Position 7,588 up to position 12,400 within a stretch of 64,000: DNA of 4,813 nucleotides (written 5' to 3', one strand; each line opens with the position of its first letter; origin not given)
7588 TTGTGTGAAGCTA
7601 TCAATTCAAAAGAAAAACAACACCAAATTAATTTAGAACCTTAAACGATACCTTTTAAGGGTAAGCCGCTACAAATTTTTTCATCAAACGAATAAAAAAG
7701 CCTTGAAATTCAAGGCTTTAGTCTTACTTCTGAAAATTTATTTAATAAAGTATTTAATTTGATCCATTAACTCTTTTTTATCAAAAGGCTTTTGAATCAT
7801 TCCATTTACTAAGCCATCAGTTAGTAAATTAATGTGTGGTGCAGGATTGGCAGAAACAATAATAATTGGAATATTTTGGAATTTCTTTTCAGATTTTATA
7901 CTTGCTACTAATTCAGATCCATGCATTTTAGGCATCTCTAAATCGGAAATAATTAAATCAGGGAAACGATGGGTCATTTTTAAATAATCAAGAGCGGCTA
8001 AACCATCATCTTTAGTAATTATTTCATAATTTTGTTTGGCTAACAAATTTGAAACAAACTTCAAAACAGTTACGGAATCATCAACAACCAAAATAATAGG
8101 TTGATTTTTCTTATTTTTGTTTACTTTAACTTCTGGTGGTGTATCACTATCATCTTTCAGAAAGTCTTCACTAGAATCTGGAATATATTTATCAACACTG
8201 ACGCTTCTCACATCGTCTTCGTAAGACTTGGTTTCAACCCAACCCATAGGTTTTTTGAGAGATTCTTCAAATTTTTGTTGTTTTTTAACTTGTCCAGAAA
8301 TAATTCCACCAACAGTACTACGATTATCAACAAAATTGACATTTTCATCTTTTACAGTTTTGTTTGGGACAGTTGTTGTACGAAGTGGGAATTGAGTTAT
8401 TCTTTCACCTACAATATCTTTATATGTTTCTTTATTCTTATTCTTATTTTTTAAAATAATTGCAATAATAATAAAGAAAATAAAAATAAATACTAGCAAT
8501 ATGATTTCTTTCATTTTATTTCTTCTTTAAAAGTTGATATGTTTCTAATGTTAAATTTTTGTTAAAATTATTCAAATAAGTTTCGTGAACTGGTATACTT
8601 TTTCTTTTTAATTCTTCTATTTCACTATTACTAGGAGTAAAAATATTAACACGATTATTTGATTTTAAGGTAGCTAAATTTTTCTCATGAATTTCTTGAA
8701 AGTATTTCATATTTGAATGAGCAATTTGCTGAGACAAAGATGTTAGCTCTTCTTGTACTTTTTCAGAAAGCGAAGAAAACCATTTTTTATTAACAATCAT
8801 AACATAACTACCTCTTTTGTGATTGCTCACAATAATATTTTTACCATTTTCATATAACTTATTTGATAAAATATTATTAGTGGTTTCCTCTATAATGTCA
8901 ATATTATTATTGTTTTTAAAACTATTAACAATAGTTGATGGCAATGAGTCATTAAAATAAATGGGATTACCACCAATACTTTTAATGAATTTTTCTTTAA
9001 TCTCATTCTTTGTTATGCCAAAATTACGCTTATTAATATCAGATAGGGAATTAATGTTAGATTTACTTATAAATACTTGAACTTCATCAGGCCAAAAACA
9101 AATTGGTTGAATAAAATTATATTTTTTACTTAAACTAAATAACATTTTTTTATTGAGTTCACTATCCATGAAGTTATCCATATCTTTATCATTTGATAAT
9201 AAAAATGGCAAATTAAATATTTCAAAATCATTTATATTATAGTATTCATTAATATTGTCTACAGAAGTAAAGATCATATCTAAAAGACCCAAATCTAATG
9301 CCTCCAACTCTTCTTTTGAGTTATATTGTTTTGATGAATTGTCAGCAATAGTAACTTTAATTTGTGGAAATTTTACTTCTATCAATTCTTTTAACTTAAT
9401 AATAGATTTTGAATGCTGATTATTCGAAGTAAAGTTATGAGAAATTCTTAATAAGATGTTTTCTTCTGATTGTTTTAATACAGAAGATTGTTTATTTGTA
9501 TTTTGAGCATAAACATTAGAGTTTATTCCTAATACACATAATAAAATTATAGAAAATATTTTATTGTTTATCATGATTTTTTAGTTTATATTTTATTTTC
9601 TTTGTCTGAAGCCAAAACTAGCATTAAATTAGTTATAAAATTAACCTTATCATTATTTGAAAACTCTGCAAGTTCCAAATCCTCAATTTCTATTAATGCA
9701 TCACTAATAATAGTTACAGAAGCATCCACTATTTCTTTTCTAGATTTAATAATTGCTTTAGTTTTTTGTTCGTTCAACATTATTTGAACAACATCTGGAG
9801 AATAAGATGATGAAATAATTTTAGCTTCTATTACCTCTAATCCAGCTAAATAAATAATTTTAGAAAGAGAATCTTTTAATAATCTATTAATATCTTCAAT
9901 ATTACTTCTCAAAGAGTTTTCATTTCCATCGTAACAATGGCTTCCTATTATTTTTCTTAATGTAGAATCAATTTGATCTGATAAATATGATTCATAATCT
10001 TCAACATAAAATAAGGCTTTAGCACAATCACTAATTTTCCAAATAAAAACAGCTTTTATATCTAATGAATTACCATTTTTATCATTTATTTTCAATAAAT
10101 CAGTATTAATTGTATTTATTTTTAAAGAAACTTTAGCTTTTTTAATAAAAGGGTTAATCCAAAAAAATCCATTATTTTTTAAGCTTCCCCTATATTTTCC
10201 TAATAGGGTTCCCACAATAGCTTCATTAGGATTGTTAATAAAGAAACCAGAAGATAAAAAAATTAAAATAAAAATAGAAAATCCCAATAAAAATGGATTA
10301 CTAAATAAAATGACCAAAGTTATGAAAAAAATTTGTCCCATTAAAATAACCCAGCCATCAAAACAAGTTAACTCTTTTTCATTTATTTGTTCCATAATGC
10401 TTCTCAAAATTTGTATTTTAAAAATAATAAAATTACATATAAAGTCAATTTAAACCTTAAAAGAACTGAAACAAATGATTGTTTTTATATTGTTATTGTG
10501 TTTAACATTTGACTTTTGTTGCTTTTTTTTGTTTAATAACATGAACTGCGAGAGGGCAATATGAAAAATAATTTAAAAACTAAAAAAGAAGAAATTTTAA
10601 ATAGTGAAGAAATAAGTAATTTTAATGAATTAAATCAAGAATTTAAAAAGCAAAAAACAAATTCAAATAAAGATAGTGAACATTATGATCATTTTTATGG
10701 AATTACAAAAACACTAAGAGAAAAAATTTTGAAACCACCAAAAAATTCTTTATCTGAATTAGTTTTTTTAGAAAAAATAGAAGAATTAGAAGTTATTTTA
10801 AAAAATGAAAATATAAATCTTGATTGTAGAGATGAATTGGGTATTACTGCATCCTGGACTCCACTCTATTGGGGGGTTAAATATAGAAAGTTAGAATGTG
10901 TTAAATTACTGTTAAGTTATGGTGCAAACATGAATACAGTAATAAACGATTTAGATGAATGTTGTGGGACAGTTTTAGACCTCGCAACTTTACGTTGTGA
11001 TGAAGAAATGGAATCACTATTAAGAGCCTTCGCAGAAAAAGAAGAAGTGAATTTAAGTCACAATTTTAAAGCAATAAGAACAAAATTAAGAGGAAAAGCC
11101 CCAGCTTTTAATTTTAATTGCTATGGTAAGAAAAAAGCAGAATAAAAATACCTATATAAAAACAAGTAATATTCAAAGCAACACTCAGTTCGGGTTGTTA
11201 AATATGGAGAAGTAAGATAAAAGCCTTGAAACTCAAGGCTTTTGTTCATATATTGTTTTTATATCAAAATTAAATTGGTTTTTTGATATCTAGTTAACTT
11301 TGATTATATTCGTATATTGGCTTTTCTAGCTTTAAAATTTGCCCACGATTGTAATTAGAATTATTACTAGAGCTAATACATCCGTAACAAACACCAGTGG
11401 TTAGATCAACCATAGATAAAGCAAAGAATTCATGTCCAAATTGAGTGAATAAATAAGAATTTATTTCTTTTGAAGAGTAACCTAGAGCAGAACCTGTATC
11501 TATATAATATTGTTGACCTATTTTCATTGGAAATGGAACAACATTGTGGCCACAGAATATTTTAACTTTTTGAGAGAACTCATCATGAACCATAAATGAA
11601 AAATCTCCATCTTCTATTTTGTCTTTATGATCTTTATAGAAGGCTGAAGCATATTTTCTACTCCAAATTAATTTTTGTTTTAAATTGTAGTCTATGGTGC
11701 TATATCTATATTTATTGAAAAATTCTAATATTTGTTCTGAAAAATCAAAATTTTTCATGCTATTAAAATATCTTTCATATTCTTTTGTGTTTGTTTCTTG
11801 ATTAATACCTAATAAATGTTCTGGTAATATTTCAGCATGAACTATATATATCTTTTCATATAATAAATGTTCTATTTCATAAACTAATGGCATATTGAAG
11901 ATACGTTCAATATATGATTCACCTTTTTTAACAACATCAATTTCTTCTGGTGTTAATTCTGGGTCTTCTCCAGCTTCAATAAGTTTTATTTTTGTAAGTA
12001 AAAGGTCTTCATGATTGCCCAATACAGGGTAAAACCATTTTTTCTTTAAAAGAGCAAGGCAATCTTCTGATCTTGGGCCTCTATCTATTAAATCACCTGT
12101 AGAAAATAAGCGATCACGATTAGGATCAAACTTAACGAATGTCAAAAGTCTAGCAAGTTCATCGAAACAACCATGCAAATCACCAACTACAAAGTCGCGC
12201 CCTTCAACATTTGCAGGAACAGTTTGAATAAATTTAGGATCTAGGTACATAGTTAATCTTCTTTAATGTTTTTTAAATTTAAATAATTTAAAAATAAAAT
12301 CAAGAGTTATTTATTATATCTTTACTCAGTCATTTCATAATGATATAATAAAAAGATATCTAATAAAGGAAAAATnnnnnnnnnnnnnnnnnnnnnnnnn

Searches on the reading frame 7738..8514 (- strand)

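Call 58: search_protein_families(library=phrogs, proteins=[window:7738-8514:-], max_evalue=0.001)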
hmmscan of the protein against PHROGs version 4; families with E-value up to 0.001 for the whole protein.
window:7738-8514:- (258 aa): 3 families
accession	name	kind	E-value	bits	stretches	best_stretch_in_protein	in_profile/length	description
phrog_731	-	unknown function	4.2e-17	63.2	1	141-255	4-115/227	-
phrog_5982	-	unknown function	2.6e-16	59.7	1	108-255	840-983/1030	-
phrog_20458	-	unknown function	3.9e-12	46.2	1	128-255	688-815/829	-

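Call 86: search_protein_families(library=pfam, proteins=[window:7738-8514:-], max_evalue=0.001)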
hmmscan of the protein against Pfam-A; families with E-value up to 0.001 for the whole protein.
window:7738-8514:- (258 aa): 1 family
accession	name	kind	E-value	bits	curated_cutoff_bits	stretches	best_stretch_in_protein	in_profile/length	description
PF00072.30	Response_reg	-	1.2e-21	77.4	30.2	1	141-253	1-110/111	Response regulator receiver domain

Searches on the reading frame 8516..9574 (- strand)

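Call 58: search_protein_families(library=phrogs, proteins=[window:8516-9574:-], max_evalue=0.001)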
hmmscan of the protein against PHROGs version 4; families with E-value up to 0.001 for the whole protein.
window:8516-9574:- (352 aa): 1 family
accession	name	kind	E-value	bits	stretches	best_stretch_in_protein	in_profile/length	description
phrog_31178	-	unknown function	8.6e-25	88.5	1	36-338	28-322/336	-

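Call 86: search_protein_families(library=pfam, proteins=[window:8516-9574:-], max_evalue=0.001)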
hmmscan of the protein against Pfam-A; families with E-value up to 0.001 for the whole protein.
window:8516-9574:- (352 aa): 1 family
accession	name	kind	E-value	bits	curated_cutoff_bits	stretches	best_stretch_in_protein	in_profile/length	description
PF03480.18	DctP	-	7.1e-33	114.6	23.4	1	45-333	2-283/286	Bacterial extracellular solute-binding protein, family 7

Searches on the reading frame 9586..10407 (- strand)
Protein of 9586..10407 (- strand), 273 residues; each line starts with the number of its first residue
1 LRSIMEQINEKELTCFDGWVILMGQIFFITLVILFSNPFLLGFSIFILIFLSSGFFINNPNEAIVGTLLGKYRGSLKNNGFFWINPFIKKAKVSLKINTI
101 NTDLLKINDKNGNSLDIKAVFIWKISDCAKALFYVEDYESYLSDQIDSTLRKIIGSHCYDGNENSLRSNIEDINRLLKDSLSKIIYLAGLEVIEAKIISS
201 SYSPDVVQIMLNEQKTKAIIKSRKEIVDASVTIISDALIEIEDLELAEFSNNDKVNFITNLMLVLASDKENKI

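Call 58: search_protein_families(library=phrogs, proteins=[window:9586-10407:-], max_evalue=0.001)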
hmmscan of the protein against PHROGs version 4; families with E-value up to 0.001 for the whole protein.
window:9586-10407:- (273 aa): 0 families

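Call 86: search_protein_families(library=pfam, proteins=[window:9586-10407:-], max_evalue=0.001)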
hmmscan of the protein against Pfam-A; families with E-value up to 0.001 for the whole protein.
window:9586-10407:- (273 aa): 1 family
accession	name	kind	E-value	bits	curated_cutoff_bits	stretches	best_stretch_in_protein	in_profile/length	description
PF01145.31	Band_7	-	1.2e-18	68.2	23.6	1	59-223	4-168/176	SPFH domain / Band 7 family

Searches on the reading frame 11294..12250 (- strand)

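Call 58: search_protein_families(library=phrogs, proteins=[window:11294-12250:-], max_evalue=0.001)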
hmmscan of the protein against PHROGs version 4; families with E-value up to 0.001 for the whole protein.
window:11294-12250:- (318 aa): 5 families
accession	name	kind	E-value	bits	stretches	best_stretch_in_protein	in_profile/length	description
phrog_246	-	other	6.7e-46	158.2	1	6-256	165-373/417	NinI-like serine-threonine phosphatase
phrog_9096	-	unknown function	3.5e-15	57.2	1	20-86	16-82/157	-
phrog_20114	-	other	9.9e-15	56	1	20-88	6-77/131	phosphoesterase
phrog_28031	-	unknown function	0.0002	21.6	1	18-88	142-223/406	-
phrog_1649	-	other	0.00068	19.4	0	21-88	40-111/308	metallo-phosphoesterase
